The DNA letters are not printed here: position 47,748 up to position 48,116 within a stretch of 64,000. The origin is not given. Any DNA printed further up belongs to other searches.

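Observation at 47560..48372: Two tandem promoter-ORF-terminator cassettes encoding glycine-rich peptides with a shared novel motif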

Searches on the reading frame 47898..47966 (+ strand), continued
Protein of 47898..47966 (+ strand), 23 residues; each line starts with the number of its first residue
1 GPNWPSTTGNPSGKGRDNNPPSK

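Call 99: search_protein_families(library=pfam, proteins=[L014:31-669:-, L014:744-2324:-, L014:4127-4681:+, L014:8529-9200:+, L014:5469-5888:+, L014:6163-6414:-], max_evalue=0.001)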
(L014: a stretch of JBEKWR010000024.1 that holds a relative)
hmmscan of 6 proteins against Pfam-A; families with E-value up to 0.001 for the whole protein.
L014:31-669:- (212 aa): 0 families

L014:744-2324:- (526 aa): 2 families
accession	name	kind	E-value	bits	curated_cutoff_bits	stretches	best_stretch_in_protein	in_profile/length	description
PF00501.34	AMP-binding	-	1.7e-110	369.9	29.9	1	16-387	2-384/384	AMP-binding enzyme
PF13193.12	AMP-binding_C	-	2e-17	64.3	24.5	1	437-512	1-76/76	AMP-binding enzyme C-terminal domain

L014:4127-4681:+ (185 aa): 0 families

L014:8529-9200:+ (224 aa): 3 families
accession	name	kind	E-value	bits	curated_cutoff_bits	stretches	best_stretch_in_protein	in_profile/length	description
PF00011.27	HSP20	-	6e-09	36.4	20.8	1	137-223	1-101/102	Hsp20/alpha crystallin family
PF17886.7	ArsA_HSP20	-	7.2e-07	29.1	22.5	1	142-206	1-62/63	HSP20-like domain found in ArsA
PF04969.22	CS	-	0.00013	23.3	21.3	1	140-209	7-78/78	CS domain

L014:5469-5888:+ (140 aa): 1 family
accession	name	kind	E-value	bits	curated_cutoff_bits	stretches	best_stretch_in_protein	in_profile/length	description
PF20097.4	DUF6487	-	5e-12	46.5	24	1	70-131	1-65/67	Domain of unknown function (DUF6487)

L014:6163-6414:- (83 aa): 3 families
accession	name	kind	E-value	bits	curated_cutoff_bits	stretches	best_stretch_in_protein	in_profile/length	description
PF05016.21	ParE_toxin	-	3.2e-10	40.9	23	1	5-73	2-80/89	ParE toxin of type II toxin-antitoxin system, parDE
PF15781.12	ParE-like_toxin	-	4.2e-06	27.1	28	1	7-82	4-83/87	ParE-like toxin of type II bacterial toxin-antitoxin system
PF05973.20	Gp49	-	0.00045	20.7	23.9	1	15-73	4-68/90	Phage derived protein Gp49-like (DUF891)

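Call 115: search_protein_families(library=pfam, proteins=[L117:2974-4044:+], max_evalue=1)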
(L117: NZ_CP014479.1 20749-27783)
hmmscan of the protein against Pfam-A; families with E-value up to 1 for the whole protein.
L117:2974-4044:+ (357 aa): 0 families
